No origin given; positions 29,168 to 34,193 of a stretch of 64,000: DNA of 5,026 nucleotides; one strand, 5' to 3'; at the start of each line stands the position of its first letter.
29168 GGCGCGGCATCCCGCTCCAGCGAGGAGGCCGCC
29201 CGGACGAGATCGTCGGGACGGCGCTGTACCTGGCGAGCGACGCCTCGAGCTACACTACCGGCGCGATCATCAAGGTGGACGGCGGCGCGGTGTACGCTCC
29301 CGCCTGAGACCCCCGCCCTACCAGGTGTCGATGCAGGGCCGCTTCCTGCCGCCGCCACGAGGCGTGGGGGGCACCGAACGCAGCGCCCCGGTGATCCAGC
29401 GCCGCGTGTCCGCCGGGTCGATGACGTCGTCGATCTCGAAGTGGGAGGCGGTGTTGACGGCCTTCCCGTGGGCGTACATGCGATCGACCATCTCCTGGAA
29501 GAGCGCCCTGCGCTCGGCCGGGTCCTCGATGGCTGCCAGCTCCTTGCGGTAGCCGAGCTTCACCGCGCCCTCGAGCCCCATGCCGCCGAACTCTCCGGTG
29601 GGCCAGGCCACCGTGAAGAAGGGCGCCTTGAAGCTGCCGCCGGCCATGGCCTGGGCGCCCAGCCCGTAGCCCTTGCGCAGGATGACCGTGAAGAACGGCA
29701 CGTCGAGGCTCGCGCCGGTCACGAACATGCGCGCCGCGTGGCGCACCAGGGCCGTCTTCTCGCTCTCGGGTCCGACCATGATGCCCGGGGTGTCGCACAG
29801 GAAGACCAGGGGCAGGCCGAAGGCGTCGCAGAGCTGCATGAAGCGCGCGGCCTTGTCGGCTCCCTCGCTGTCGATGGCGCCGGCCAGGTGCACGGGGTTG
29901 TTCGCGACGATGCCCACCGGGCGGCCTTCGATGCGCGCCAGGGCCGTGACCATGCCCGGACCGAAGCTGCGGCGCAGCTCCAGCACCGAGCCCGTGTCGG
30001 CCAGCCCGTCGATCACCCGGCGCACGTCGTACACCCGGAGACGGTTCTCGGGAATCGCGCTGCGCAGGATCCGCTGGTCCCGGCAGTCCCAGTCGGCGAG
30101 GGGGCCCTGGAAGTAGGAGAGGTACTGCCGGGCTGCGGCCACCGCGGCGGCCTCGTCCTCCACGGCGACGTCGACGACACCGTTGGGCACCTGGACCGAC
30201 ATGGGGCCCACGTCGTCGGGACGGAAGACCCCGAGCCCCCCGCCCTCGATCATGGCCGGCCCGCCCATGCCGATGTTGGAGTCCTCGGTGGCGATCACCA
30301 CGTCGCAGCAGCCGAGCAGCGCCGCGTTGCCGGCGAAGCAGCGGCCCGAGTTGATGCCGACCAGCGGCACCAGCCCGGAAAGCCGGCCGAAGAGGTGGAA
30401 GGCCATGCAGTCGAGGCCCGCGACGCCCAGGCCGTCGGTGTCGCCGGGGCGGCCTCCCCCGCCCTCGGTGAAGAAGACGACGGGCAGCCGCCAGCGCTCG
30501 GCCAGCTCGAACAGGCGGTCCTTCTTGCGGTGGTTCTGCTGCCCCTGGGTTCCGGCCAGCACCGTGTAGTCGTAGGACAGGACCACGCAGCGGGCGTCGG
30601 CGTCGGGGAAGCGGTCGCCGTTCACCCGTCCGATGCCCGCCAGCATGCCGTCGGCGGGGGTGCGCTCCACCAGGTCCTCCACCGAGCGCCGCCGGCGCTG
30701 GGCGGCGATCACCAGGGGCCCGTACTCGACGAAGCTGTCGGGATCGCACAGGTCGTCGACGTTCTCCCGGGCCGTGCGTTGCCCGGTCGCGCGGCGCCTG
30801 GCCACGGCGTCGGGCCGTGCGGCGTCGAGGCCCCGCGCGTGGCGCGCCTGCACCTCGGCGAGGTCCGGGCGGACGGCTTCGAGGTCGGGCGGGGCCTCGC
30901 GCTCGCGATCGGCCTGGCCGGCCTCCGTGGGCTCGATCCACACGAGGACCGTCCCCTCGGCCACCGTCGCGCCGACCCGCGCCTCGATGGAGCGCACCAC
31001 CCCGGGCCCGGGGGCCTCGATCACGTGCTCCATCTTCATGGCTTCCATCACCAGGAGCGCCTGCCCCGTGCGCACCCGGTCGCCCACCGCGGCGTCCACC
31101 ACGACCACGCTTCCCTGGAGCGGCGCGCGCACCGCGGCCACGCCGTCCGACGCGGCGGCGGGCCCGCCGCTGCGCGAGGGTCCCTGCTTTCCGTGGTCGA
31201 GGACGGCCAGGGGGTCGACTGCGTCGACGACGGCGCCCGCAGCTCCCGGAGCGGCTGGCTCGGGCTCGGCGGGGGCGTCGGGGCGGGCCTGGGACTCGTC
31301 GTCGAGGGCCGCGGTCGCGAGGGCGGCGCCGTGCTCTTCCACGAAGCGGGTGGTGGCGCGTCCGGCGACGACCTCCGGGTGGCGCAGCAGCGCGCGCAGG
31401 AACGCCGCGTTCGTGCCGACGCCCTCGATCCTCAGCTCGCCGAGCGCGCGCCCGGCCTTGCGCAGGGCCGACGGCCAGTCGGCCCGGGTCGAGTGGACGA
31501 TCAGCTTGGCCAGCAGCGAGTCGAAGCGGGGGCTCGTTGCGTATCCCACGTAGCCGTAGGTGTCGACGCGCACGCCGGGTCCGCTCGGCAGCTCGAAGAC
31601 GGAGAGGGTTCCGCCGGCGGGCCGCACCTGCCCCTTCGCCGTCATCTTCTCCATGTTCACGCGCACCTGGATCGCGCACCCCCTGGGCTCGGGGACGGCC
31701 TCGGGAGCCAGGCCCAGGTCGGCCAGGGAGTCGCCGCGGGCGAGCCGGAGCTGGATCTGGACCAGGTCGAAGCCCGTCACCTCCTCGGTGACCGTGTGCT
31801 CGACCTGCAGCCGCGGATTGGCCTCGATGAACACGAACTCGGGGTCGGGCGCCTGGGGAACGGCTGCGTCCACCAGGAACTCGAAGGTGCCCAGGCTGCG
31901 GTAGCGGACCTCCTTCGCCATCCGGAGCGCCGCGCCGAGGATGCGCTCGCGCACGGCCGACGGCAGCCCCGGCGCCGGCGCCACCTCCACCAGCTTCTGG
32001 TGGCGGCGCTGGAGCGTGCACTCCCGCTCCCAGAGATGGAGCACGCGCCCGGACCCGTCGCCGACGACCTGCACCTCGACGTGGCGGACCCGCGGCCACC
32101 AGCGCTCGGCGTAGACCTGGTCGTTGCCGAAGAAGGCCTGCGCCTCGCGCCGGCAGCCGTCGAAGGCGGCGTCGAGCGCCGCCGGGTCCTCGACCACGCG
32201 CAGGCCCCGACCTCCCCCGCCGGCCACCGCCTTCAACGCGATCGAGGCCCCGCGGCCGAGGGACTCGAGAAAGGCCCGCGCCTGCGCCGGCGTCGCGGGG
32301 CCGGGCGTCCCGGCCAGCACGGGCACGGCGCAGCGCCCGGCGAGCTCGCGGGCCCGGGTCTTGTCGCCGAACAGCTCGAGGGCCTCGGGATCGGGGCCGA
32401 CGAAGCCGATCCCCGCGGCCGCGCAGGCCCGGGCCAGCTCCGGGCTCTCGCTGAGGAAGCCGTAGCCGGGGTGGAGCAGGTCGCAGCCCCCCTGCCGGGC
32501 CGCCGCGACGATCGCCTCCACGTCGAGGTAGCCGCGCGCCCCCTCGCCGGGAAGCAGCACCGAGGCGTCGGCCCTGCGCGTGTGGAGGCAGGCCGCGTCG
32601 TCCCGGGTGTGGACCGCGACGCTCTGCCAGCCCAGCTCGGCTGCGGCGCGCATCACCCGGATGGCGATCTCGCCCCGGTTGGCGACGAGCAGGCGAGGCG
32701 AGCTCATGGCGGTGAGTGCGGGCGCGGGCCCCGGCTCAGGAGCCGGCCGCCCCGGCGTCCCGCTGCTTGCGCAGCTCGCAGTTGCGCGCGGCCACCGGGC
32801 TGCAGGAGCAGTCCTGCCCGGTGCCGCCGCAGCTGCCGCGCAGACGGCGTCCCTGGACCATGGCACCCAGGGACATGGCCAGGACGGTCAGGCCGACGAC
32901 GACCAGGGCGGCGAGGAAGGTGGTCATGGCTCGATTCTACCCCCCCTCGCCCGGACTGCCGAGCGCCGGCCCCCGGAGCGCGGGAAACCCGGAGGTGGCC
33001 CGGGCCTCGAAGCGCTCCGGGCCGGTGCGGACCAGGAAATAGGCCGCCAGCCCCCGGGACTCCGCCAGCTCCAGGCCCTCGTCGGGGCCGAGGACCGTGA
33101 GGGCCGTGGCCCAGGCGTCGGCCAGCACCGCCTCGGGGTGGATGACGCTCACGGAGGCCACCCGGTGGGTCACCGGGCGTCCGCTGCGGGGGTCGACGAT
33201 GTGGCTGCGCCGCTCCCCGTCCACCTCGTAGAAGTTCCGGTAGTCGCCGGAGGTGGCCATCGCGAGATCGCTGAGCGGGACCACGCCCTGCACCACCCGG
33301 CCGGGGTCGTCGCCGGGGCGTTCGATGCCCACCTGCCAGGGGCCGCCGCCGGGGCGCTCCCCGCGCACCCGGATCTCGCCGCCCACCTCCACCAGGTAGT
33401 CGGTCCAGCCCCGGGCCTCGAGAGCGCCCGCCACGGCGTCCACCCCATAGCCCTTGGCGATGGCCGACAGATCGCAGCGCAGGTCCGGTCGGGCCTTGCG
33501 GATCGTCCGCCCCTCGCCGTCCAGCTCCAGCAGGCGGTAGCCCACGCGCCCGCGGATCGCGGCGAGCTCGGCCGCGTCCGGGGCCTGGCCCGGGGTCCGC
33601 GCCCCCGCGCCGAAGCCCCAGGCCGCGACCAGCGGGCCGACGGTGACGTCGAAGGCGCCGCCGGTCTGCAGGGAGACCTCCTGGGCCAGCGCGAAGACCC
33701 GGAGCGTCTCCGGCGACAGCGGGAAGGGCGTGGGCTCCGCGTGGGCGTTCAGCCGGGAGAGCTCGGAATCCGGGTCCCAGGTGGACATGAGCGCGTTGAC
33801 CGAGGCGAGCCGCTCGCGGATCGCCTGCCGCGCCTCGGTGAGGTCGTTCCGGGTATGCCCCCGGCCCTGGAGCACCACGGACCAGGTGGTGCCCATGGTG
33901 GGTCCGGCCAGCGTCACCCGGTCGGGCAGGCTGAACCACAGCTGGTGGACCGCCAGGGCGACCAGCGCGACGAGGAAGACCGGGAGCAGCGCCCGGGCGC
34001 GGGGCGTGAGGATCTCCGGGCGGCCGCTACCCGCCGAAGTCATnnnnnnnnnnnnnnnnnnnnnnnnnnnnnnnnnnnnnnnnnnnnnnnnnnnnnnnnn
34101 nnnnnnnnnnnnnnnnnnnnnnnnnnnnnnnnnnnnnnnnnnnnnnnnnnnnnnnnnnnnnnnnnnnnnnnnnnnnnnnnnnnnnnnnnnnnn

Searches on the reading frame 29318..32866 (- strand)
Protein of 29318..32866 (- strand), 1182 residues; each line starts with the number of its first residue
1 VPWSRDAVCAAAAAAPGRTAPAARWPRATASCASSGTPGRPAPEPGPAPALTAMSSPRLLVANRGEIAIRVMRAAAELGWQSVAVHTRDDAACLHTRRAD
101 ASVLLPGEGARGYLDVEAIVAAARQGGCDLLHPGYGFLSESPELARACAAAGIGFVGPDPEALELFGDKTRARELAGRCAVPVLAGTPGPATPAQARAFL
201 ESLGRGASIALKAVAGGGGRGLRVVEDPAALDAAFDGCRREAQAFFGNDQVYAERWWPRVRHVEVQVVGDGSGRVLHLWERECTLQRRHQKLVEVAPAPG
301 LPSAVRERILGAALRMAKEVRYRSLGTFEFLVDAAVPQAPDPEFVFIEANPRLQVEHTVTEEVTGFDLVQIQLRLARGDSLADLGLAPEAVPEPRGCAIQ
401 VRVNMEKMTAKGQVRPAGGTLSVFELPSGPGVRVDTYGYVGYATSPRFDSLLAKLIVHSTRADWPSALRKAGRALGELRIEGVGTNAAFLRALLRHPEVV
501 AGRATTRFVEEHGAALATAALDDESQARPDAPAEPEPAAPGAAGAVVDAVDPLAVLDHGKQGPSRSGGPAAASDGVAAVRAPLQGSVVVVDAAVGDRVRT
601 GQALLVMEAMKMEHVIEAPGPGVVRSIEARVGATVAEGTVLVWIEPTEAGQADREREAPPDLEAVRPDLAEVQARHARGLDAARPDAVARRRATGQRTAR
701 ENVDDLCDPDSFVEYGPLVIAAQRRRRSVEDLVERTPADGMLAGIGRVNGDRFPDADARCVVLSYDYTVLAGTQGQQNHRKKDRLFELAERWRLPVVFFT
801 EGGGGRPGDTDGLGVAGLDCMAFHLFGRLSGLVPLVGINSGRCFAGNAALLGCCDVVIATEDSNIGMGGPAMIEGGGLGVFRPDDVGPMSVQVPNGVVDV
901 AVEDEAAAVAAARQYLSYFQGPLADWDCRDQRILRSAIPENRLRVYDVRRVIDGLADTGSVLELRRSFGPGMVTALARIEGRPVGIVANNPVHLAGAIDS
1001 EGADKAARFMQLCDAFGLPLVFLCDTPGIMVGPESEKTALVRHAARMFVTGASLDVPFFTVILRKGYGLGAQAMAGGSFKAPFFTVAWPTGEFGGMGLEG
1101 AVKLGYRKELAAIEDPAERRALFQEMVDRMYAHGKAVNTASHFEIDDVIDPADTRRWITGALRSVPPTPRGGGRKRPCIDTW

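Call 38: search_protein_families(library=pfam, proteins=[window:29318-32866:-], max_evalue=0.00001)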
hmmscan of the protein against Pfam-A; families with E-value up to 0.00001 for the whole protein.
window:29318-32866:- (1182 aa): 6 families
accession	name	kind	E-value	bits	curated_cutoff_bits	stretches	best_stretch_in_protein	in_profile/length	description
PF01039.27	Carboxyl_trans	-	8.8e-79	265.8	22.3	1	692-1162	3-475/493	Carboxyl transferase domain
PF02786.22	CPSase_L_D2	-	7.5e-53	179.6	19.8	1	168-382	1-209/211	Carbamoyl-phosphate synthase L chain, ATP binding domain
PF00289.28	Biotin_carb_N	-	9.6e-39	132.7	25.5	1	58-163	4-110/110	Biotin carboxylase, N-terminal domain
PF02785.25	Biotin_carb_C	-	2.7e-28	98.7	32.4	1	400-511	1-108/108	Biotin carboxylase C-terminal domain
PF00364.28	Biotin_lipoyl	-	1.8e-14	53.7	22.1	1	579-643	3-72/73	Biotin-requiring enzyme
PF03255.19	ACCA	-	6.5e-14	52.3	23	1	972-1077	94-207/310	Acetyl co-enzyme A carboxylase carboxyltransferase-like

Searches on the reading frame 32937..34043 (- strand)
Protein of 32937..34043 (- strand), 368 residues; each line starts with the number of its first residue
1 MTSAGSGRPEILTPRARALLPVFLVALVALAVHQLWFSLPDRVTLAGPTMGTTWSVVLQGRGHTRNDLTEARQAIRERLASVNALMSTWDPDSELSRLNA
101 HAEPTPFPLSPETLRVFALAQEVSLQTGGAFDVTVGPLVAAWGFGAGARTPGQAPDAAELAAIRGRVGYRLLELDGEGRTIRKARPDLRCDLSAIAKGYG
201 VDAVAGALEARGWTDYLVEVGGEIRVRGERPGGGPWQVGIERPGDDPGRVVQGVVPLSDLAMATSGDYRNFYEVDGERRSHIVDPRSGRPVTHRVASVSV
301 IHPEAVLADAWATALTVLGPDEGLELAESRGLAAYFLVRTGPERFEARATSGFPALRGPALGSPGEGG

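Call 38: search_protein_families(library=pfam, proteins=[window:32937-34043:-], max_evalue=0.00001)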
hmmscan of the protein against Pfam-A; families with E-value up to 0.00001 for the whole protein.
window:32937-34043:- (368 aa): 1 family
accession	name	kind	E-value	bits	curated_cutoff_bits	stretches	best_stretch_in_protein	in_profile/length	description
PF02424.20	ApbE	-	2.9e-90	302.9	25.6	1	50-336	1-266/266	ApbE family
